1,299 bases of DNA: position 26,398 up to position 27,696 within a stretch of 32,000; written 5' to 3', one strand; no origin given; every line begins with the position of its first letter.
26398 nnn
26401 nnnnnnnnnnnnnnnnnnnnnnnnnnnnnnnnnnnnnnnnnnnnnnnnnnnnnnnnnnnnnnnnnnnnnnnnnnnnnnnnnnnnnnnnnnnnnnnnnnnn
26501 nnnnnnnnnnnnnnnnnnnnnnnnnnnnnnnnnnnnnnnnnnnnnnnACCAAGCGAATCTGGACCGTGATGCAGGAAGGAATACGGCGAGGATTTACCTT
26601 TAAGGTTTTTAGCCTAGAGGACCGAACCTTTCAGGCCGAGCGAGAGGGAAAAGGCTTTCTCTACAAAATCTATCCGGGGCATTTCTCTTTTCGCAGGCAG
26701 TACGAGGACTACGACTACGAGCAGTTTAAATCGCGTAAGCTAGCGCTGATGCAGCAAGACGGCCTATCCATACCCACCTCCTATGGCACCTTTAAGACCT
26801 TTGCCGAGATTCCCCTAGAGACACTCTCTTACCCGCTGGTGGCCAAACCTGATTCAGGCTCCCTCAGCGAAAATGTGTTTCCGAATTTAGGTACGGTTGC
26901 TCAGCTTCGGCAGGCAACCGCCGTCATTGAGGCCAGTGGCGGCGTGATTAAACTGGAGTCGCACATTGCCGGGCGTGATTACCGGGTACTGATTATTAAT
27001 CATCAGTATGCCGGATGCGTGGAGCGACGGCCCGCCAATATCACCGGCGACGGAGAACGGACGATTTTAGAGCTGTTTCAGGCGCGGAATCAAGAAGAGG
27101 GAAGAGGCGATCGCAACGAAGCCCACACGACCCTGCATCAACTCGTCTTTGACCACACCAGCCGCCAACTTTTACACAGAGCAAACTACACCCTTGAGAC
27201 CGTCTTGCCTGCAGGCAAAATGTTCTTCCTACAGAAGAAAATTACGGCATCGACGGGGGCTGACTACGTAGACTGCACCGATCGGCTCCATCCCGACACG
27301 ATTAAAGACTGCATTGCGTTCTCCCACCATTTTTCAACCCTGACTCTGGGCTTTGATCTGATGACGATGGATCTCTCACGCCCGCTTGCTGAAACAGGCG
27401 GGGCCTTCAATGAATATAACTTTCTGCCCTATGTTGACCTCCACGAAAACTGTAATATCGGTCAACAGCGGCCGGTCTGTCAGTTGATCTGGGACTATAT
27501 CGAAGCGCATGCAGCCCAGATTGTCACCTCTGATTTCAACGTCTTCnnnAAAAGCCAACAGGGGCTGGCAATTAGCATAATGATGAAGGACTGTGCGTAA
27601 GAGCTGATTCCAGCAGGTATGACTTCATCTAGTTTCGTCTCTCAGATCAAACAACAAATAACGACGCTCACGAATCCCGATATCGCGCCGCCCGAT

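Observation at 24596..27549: Orphan flavodoxin-like::ATP-grasp ligase fusion, divergent from an EamA exporter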

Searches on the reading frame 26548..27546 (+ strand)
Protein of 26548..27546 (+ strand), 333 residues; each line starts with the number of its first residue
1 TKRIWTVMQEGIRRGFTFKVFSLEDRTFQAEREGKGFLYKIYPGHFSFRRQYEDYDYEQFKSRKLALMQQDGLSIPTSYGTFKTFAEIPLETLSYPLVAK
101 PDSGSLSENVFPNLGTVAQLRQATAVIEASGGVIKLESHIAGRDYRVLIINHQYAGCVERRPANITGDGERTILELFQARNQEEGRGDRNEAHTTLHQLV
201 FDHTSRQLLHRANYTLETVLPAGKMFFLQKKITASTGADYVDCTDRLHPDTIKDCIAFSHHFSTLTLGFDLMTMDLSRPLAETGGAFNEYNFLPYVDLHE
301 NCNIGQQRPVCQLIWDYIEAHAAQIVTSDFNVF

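Call 68: search_protein_representatives(protein=window:26548-27546:+)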
Query: 333 residues. Proteins with E-value up to 0.001 (for the whole library): 6576; up to 1e-10: 3433; up to 1e-30: 65. The best 150 are listed.
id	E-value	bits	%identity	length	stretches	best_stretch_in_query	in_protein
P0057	2.4e-159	545.8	71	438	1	1-333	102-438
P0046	4.1e-152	522.1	67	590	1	1-333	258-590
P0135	4.3e-114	397.1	54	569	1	3-328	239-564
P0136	2.7e-95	335.4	46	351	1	3-330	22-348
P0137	1.1e-79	284.1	44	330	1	3-329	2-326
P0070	6.1e-78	278.3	43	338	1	3-331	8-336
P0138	1.4e-77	277.2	41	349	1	2-331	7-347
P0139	1.1e-71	257.8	40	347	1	7-333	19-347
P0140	6.9e-70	251.9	39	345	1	3-331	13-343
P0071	2.9e-65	236.7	41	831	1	3-331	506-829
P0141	9.9e-65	234.9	39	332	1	3-331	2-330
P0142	8.1e-64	231.9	39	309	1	26-331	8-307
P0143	6.4e-60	219.1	37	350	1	7-332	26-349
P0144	7.3e-58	212.3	36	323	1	8-322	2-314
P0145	5.0e-55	203.0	34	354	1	8-321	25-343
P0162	7.4e-37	143.3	29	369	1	6-318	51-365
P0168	4.8e-35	137.3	35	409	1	91-316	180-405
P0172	1.7e-34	135.6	33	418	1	91-319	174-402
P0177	3.7e-33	131.1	32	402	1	81-318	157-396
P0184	5.8e-32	127.2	33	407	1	91-320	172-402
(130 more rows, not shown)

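Call 73: search_protein_families(library=ncbifam, proteins=[P0136, P0137, P0140, P0145, P0162, P0168, P0172, P0177, P0184, P0135], max_evalue=0.00001)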
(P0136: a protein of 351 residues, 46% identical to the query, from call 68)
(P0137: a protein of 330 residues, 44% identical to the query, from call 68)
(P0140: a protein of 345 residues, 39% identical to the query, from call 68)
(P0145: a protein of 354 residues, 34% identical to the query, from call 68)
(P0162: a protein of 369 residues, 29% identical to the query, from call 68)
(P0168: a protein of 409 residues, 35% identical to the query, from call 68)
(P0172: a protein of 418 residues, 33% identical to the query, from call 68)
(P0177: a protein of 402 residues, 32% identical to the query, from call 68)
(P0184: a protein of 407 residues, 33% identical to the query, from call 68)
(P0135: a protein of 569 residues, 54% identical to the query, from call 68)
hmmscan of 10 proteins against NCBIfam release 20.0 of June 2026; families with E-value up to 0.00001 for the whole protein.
P0136 (351 aa): 8 families
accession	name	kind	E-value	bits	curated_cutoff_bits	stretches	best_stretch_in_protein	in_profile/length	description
NF010623.0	PRK14016.1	subfamily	5.4e-52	177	877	1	78-336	214-471/871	cyanophycin synthetase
TIGR02068.2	cya_phycin_syn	equivalog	1e-50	172.6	850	1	78-339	213-473/862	cyanophycin synthetase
NF002688.0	PRK02471.1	equivalog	1.5e-33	116.1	425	1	84-334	495-749/756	bifunctional glutamate--cysteine ligase GshA/glutathione synthetase GshB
TIGR03103.1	trio_acet_GNAT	equivalog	6.1e-26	91.1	569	1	13-297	234-511/547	N-acetylglutaminylglutamine synthetase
TIGR01435.1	glu_cys_lig_rel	equivalog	1.2e-18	66.8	656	1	117-326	509-709/719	bifunctional glutamate--cysteine ligase/glutathione synthetase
NF002378.0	PRK01372.1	subfamily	2.5e-07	29.7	243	1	79-176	101-197/305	D-alanine--D-alanine ligase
TIGR02144.1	LysX_arch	equivalog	4.2e-07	29.3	275.6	1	81-182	90-197/281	lysine biosynthesis protein LysX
TIGR00768.1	rimK_fam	subfamily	6.8e-07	28.9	143.4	1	83-180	92-194/276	RimK family alpha-L-glutamate ligase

P0137 (330 aa): 7 families
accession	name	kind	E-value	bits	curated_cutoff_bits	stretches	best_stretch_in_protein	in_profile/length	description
NF010623.0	PRK14016.1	subfamily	3e-54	184.5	877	1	61-321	215-475/871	cyanophycin synthetase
TIGR02068.2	cya_phycin_syn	equivalog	8.1e-53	179.6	850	1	56-320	209-473/862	cyanophycin synthetase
NF002688.0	PRK02471.1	equivalog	1.6e-37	129.3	425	1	60-317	489-751/756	bifunctional glutamate--cysteine ligase GshA/glutathione synthetase GshB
TIGR03103.1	trio_acet_GNAT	equivalog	5e-29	101.3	569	1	5-278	246-511/547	N-acetylglutaminylglutamine synthetase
TIGR01435.1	glu_cys_lig_rel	equivalog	1.8e-19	69.5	656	1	61-274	470-677/719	bifunctional glutamate--cysteine ligase/glutathione synthetase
NF002378.0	PRK01372.1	subfamily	5.9e-08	31.8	243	1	60-162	100-202/305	D-alanine--D-alanine ligase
NF002563.0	PRK02186.1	subfamily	7e-08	31.2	625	1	61-149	108-198/890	argininosuccinate lyase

P0140 (345 aa): 6 families
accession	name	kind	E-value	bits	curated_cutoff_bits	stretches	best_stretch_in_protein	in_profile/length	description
NF010623.0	PRK14016.1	subfamily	9.2e-51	173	877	1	69-331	215-472/871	cyanophycin synthetase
TIGR02068.2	cya_phycin_syn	equivalog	2e-50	171.7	850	1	68-330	213-470/862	cyanophycin synthetase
NF002688.0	PRK02471.1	equivalog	2.9e-38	131.7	425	1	68-330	489-751/756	bifunctional glutamate--cysteine ligase GshA/glutathione synthetase GshB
TIGR03103.1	trio_acet_GNAT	equivalog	9.4e-25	87.1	569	1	68-291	297-511/547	N-acetylglutaminylglutamine synthetase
TIGR01435.1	glu_cys_lig_rel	equivalog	1.2e-18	66.7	656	1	70-308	471-697/719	bifunctional glutamate--cysteine ligase/glutathione synthetase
NF002378.0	PRK01372.1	subfamily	2.5e-06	26.4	243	1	68-172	100-199/305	D-alanine--D-alanine ligase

P0145 (354 aa): 6 families
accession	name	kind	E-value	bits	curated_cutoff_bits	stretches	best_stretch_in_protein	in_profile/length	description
TIGR02068.2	cya_phycin_syn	equivalog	3.4e-45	154.4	850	1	78-342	212-472/862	cyanophycin synthetase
NF010623.0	PRK14016.1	subfamily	1e-42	146.3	877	1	79-344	214-475/871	cyanophycin synthetase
NF002688.0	PRK02471.1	equivalog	3.2e-31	108.5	425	1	117-340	527-751/756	bifunctional glutamate--cysteine ligase GshA/glutathione synthetase GshB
TIGR03103.1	trio_acet_GNAT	equivalog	6.9e-17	61.2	569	1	117-300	333-510/547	N-acetylglutaminylglutamine synthetase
TIGR01435.1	glu_cys_lig_rel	equivalog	6.2e-16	57.8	656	1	121-328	510-707/719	bifunctional glutamate--cysteine ligase/glutathione synthetase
NF002378.0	PRK01372.1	subfamily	4.1e-07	29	243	1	93-181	112-198/305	D-alanine--D-alanine ligase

P0162 (369 aa): 13 families
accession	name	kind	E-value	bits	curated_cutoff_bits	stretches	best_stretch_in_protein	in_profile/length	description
TIGR02068.2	cya_phycin_syn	equivalog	5.2e-74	249.7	850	1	33-368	145-473/862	cyanophycin synthetase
NF010623.0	PRK14016.1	subfamily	1.9e-71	241.4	877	1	102-368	210-474/871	cyanophycin synthetase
NF002688.0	PRK02471.1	equivalog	6.2e-61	206.7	425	1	52-368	438-754/756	bifunctional glutamate--cysteine ligase GshA/glutathione synthetase GshB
TIGR01435.1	glu_cys_lig_rel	equivalog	8.6e-39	133.3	656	1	87-365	452-718/719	bifunctional glutamate--cysteine ligase/glutathione synthetase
TIGR03103.1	trio_acet_GNAT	equivalog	8.6e-36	123.6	569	1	47-346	242-527/547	N-acetylglutaminylglutamine synthetase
TIGR00768.1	rimK_fam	subfamily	2e-16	60.2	143.4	1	102-207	83-193/276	RimK family alpha-L-glutamate ligase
TIGR02144.1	LysX_arch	equivalog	1.5e-15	57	275.6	1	103-208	84-194/281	lysine biosynthesis protein LysX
NF040720.1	MptN_Meth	equivalog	2.9e-12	46.3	350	1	102-209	97-207/291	tetrahydromethanopterin:alpha-L-glutamate ligase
NF002378.0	PRK01372.1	subfamily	7.8e-11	41.2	243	1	104-203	98-195/305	D-alanine--D-alanine ligase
TIGR04443.1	F420_CofF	equivalog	2e-07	30.4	300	0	105-209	91-200/283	coenzyme gamma-F420-2:alpha-L-glutamate ligase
NF009405.0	PRK12767.1-4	equivalog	9.7e-07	28.1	390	1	103-193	109-191/320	carbamoyl phosphate synthase-like protein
TIGR01205.1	D_ala_D_alaTIGR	subfamily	5.6e-06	25.6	245.65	0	105-200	105-204/318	D-alanine--D-alanine ligase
NF009402.0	PRK12767.1-1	equivalog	6.8e-06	25.1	218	0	104-188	113-194/329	carbamoyl phosphate synthase-like protein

P0168 (409 aa): 11 families
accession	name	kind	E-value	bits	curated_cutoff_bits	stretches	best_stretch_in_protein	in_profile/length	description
TIGR02068.2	cya_phycin_syn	equivalog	1.7e-70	238.1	850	1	147-406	212-469/862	cyanophycin synthetase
NF010623.0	PRK14016.1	subfamily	1.3e-69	235.3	877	1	147-406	213-470/871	cyanophycin synthetase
NF002688.0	PRK02471.1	equivalog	3.3e-53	181.1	425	1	146-405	487-749/756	bifunctional glutamate--cysteine ligase GshA/glutathione synthetase GshB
TIGR01435.1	glu_cys_lig_rel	equivalog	1.3e-33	116.2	656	1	147-399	468-711/719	bifunctional glutamate--cysteine ligase/glutathione synthetase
TIGR03103.1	trio_acet_GNAT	equivalog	5.5e-30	104.4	569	1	131-389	281-528/547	N-acetylglutaminylglutamine synthetase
NF002378.0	PRK01372.1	subfamily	7.7e-10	38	243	1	148-246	100-196/305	D-alanine--D-alanine ligase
TIGR00768.1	rimK_fam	subfamily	4.7e-09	36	143.4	1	147-249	86-193/276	RimK family alpha-L-glutamate ligase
NF002563.0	PRK02186.1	subfamily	1.1e-08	33.8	625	1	148-239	107-198/890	argininosuccinate lyase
NF011167.0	PRK14569.1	equivalog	8.1e-08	32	410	1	147-254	97-199/296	D-alanyl-alanine synthetase A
TIGR01205.1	D_ala_D_alaTIGR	subfamily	4.2e-07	29.2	245.65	1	148-248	106-210/318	D-alanine--D-alanine ligase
TIGR02144.1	LysX_arch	equivalog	1.7e-06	27.3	275.6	1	146-249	85-193/281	lysine biosynthesis protein LysX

P0172 (418 aa): 11 families
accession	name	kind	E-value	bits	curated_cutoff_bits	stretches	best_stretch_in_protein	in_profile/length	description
TIGR02068.2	cya_phycin_syn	equivalog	6.1e-74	249.5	850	1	140-405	211-474/862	cyanophycin synthetase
NF010623.0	PRK14016.1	subfamily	3.4e-71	240.6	877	1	142-405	214-475/871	cyanophycin synthetase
NF002688.0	PRK02471.1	equivalog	7.8e-51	173.3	425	1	132-402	479-752/756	bifunctional glutamate--cysteine ligase GshA/glutathione synthetase GshB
TIGR03103.1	trio_acet_GNAT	equivalog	1.5e-36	126.1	569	1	85-383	245-528/547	N-acetylglutaminylglutamine synthetase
TIGR01435.1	glu_cys_lig_rel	equivalog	2.1e-25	89.1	656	1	140-395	467-713/719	bifunctional glutamate--cysteine ligase/glutathione synthetase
NF002378.0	PRK01372.1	subfamily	1.8e-09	36.7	243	1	142-240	100-196/305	D-alanine--D-alanine ligase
TIGR00768.1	rimK_fam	subfamily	4.5e-08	32.8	143.4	1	133-244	78-194/276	RimK family alpha-L-glutamate ligase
TIGR02144.1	LysX_arch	equivalog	8.2e-08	31.7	275.6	1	133-208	78-152/281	lysine biosynthesis protein LysX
NF011167.0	PRK14569.1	equivalog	4.8e-07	29.4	410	1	142-282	98-230/296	D-alanyl-alanine synthetase A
TIGR01205.1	D_ala_D_alaTIGR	subfamily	2.4e-06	26.8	245.65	1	142-242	106-211/318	D-alanine--D-alanine ligase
NF009402.0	PRK12767.1-1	equivalog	8.5e-06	24.8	218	0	135-224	108-194/329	carbamoyl phosphate synthase-like protein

P0177 (402 aa): 11 families
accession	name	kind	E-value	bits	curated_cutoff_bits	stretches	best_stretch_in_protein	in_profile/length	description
TIGR02068.2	cya_phycin_syn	equivalog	2.7e-76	257.3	850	1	50-399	130-473/862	cyanophycin synthetase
NF010623.0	PRK14016.1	subfamily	3.7e-72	243.7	877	1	137-399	214-474/871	cyanophycin synthetase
NF002688.0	PRK02471.1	equivalog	8.2e-54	183.2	425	1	81-400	435-755/756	bifunctional glutamate--cysteine ligase GshA/glutathione synthetase GshB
TIGR03103.1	trio_acet_GNAT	equivalog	4.6e-38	131.1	569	1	72-399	235-543/547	N-acetylglutaminylglutamine synthetase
TIGR01435.1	glu_cys_lig_rel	equivalog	6.2e-29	100.7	656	1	137-391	469-714/719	bifunctional glutamate--cysteine ligase/glutathione synthetase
TIGR00768.1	rimK_fam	subfamily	2.1e-08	33.9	143.4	1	136-238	86-193/276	RimK family alpha-L-glutamate ligase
NF002378.0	PRK01372.1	subfamily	2.4e-08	33.1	243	1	137-239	100-200/305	D-alanine--D-alanine ligase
TIGR02144.1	LysX_arch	equivalog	2.3e-07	30.2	275.6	1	136-218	86-171/281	lysine biosynthesis protein LysX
TIGR01369.1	CPSaseII_lrg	equivalog_domain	1.4e-06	26.2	1027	1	100-220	89-211/1052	carbamoyl-phosphate synthase (glutamine-hydrolyzing) large subunit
TIGR01205.1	D_ala_D_alaTIGR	subfamily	2.3e-06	26.8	245.65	1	137-235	106-209/318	D-alanine--D-alanine ligase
NF003671.0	PRK05294.1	equivalog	8.7e-06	23.6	599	0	133-210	662-738/1058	carbamoyl-phosphate synthase large subunit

P0184 (407 aa): 8 families
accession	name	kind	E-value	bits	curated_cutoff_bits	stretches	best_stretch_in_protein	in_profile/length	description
TIGR02068.2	cya_phycin_syn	equivalog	7.8e-66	222.7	850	1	139-400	212-470/862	cyanophycin synthetase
NF010623.0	PRK14016.1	subfamily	1.7e-62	211.7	877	1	139-400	213-471/871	cyanophycin synthetase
NF002688.0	PRK02471.1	equivalog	4e-48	164.4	425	1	134-400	483-751/756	bifunctional glutamate--cysteine ligase GshA/glutathione synthetase GshB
TIGR01435.1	glu_cys_lig_rel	equivalog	9.2e-33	113.4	656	1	135-396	464-715/719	bifunctional glutamate--cysteine ligase/glutathione synthetase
TIGR03103.1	trio_acet_GNAT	equivalog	2.2e-27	95.8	569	1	86-381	246-527/547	N-acetylglutaminylglutamine synthetase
TIGR02144.1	LysX_arch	equivalog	1e-07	31.3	275.6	1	137-206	84-152/281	lysine biosynthesis protein LysX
NF002378.0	PRK01372.1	subfamily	5.4e-07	28.6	243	1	140-231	100-189/305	D-alanine--D-alanine ligase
NF009402.0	PRK12767.1-1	equivalog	1.3e-06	27.4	218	1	137-221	112-193/329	carbamoyl phosphate synthase-like protein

P0135 (569 aa): 6 families
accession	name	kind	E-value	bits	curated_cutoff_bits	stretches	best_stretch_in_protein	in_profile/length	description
NF010623.0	PRK14016.1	subfamily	6.9e-47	160.1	877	1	304-553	222-470/871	cyanophycin synthetase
TIGR02068.2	cya_phycin_syn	equivalog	7.3e-47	159.9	850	1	300-554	217-470/862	cyanophycin synthetase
NF002688.0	PRK02471.1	equivalog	1.1e-32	113.4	425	1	236-553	431-750/756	bifunctional glutamate--cysteine ligase GshA/glutathione synthetase GshB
TIGR03103.1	trio_acet_GNAT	equivalog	1.7e-21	76.4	569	1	301-535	302-527/547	N-acetylglutaminylglutamine synthetase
TIGR01435.1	glu_cys_lig_rel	equivalog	5.6e-15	54.6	656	1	306-541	479-706/719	bifunctional glutamate--cysteine ligase/glutathione synthetase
TIGR00768.1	rimK_fam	subfamily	7.5e-06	25.5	143.4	0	295-397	86-195/276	RimK family alpha-L-glutamate ligase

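Call 80: find_related_loci(query=A5, collection=metagenome_contigs, flank=8000)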
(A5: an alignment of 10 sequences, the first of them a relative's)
Query A5 (351 aa) in metagenome_contigs; peptide patterns used: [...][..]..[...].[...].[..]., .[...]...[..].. (x = any residue, [..] = any of these).
418 stretches matched a pattern; 25 encode a relative of the query (tblastn E <= 1e-3); 25 distinct loci.
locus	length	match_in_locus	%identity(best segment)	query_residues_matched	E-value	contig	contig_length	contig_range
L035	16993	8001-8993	47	22-351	3e-106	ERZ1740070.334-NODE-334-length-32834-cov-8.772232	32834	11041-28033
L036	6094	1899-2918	46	17-351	7e-106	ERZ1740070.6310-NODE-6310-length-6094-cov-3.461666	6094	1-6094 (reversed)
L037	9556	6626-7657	47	9-351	3e-104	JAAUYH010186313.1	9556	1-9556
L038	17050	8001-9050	43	3-351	3e-96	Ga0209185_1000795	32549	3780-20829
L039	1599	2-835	50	82-351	1e-95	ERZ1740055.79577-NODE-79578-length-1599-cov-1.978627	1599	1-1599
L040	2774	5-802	49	86-351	3e-86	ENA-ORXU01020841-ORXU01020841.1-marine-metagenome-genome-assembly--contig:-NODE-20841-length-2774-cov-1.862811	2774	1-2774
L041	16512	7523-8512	37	12-345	5e-76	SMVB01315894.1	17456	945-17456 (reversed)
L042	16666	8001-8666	30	114-336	2e-29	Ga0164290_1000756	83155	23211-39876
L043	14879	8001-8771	31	71-324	1e-28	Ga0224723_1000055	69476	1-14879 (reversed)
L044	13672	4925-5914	25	3-336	1e-27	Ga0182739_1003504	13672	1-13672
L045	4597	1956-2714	27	79-332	2e-27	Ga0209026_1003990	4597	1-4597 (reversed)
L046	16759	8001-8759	28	77-332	8e-27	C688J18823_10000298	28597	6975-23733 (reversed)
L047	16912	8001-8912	24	17-329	1e-19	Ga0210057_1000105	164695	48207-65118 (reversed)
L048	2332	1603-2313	27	26-266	2e-19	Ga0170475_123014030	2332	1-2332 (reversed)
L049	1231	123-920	26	26-299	2e-18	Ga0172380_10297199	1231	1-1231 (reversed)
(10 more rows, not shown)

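Call 83: search_protein_families(library=pfam, proteins=[L041:1138-3156:+, L041:3153-4568:+, L041:4393-5580:+, L041:5736-6041:+, L041:6038-8533:+, L041:8569-9540:+, L041:9537-10325:+, L041:10384-11700:-, L041:11697-12440:-, L041:12549-13781:-], max_evalue=0.001)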
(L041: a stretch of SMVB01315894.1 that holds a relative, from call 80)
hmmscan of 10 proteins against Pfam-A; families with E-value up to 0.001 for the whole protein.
L041:1138-3156:+ (672 aa): 3 families
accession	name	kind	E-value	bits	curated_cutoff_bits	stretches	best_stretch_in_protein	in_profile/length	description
PF00728.28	Glyco_hydro_20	-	1.1e-80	272.1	22.3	1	142-453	1-347/348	Glycosyl hydrolase family 20, catalytic domain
PF02838.20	Glyco_hydro_20b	-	8e-14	52.9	26.1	1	7-139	2-124/124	Glycosyl hydrolase family 20, domain 2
PF14845.11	Glycohydro_20b2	-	1.5e-08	35.9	27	1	86-121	93-130/130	beta-acetyl hexosaminidase like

L041:3153-4568:+ (471 aa): 14 families
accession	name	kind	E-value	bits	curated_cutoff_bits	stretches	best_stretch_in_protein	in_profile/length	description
PF07992.20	Pyr_redox_2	-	9.6e-40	137.2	26.1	1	167-457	1-291/291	Pyridine nucleotide-disulphide oxidoreductase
PF13738.12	Pyr_redox_3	-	2.4e-25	89.9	30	2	225-440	84-305/305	Pyridine nucleotide-disulphide oxidoreductase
PF00462.30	Glutaredoxin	-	7.2e-25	87.4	22.9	2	84-142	1-58/60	Glutaredoxin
PF00070.33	Pyr_redox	-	1.6e-12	48.2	22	1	308-383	1-81/82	Pyridine nucleotide-disulphide oxidoreductase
PF01266.30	DAO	-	8.6e-12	45.7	27.9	2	168-202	1-37/353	FAD dependent oxidoreductase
PF14595.12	Thioredoxin_9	-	8.8e-10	39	25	0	4-64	45-108/129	Thioredoxin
PF13417.12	GST_N_3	-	1.2e-08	35.5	22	0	7-62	2-55/75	Glutathione S-transferase, N-terminal domain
PF13409.12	GST_N_2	-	7.5e-07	30.1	25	0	11-62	1-55/70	Glutathione S-transferase, N-terminal domain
PF00085.26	Thioredoxin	-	3.4e-06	27.4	23.5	0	4-60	22-79/103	Thioredoxin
PF13450.12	NAD_binding_8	-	6.6e-06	26.7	21.9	1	171-205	1-36/68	NAD(P)-binding Rossmann-like domain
PF03486.20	HI0933_like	-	1e-05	25.6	50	0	168-205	2-39/244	HI0933-like protein Rossmann domain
PF01946.23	Thi4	-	0.00012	21.8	26.2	1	167-209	18-62/235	Thi4 family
PF06110.17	TXD17-like_Trx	-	0.00039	20.5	23.1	0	86-104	32-50/119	Thioredoxin domain-containing protein 17-like, thioredoxin domain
PF00890.30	FAD_binding_2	-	0.00043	20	20.4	0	168-204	1-38/414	FAD binding domain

L041:4393-5580:+ (395 aa): 1 family
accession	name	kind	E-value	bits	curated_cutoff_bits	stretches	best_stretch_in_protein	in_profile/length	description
PF00291.31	PALP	-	5.7e-73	246.3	35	1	76-373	1-295/295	Pyridoxal-phosphate dependent enzyme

L041:5736-6041:+ (101 aa): 0 families

L041:6038-8533:+ (831 aa): 3 families
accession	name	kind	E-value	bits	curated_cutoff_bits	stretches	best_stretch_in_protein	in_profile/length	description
PF00282.25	Pyridoxal_deC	-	9.1e-79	265.3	27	1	49-400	14-374/375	Pyridoxal-dependent decarboxylase conserved domain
PF08443.16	RimK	-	1.3e-06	28.6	21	1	577-663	18-106/188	RimK-like ATP-grasp domain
PF01212.27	Beta_elim_lyase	-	0.00036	20.4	27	1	167-262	70-170/288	Beta-eliminating lyase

L041:8569-9540:+ (323 aa): 2 families
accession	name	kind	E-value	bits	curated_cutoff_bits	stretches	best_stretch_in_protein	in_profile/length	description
PF00534.26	Glycos_transf_1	-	6.8e-13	48.9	26.4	1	144-294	17-170/172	Glycosyl transferases group 1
PF13692.12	Glyco_trans_1_4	-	1.5e-10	41.9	27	1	144-274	3-134/142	Glycosyl transferases group 1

L041:9537-10325:+ (262 aa): 7 families
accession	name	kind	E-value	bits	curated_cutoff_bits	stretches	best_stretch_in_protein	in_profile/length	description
PF13649.12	Methyltransf_25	-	7.8e-17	62.2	27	1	55-152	1-97/97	Methyltransferase domain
PF08241.18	Methyltransf_11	-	2.1e-13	51.1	21.2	1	56-156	1-95/95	Methyltransferase domain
PF08242.18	Methyltransf_12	-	3.9e-13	50.4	30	1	56-154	1-98/98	Methyltransferase domain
PF13489.12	Methyltransf_23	-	2e-11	44.3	27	1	52-188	23-124/164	Methyltransferase domain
PF13847.12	Methyltransf_31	-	3.7e-09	36.9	27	1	54-174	6-126/145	Methyltransferase domain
PF02353.26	CMAS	-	0.00019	21.3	27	1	55-162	66-170/273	Mycolic acid cyclopropane synthetase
PF05175.20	MTS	-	0.00025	21.2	23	1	47-111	27-92/170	Methyltransferase small domain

L041:10384-11700:- (438 aa): 3 families
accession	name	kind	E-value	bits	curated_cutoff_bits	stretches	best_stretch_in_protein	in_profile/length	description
PF07690.21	MFS_1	-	4.3e-49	167.7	33.4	2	247-418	4-178/347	Major Facilitator Superfamily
PF12832.13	MFS_1_like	-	1.4e-10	41.2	25.2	1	262-413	22-173/373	MFS_1 like family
PF00083.30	Sugar_tr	-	0.0001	21.8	22.3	0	240-386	9-161/452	Sugar (and other) transporter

L041:11697-12440:- (247 aa): 1 family
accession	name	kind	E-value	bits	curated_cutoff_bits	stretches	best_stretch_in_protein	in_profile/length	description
PF03737.21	RraA-like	-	1.5e-30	106.9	24.5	1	17-186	2-152/152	Aldolase/RraA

L041:12549-13781:- (410 aa): 4 families
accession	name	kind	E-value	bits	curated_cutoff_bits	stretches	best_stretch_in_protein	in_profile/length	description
PF07992.20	Pyr_redox_2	-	3.2e-52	178.2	26.1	1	2-278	42-291/291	Pyridine nucleotide-disulphide oxidoreductase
PF02852.28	Pyr_redox_dim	-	7.9e-28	97.3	25.3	1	298-405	1-109/110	Pyridine nucleotide-disulphide oxidoreductase, dimerisation domain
PF00070.33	Pyr_redox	-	1.6e-19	70.6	22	1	128-204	2-80/82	Pyridine nucleotide-disulphide oxidoreductase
PF13738.12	Pyr_redox_3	-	2.3e-06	27.5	30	1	76-250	113-292/305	Pyridine nucleotide-disulphide oxidoreductase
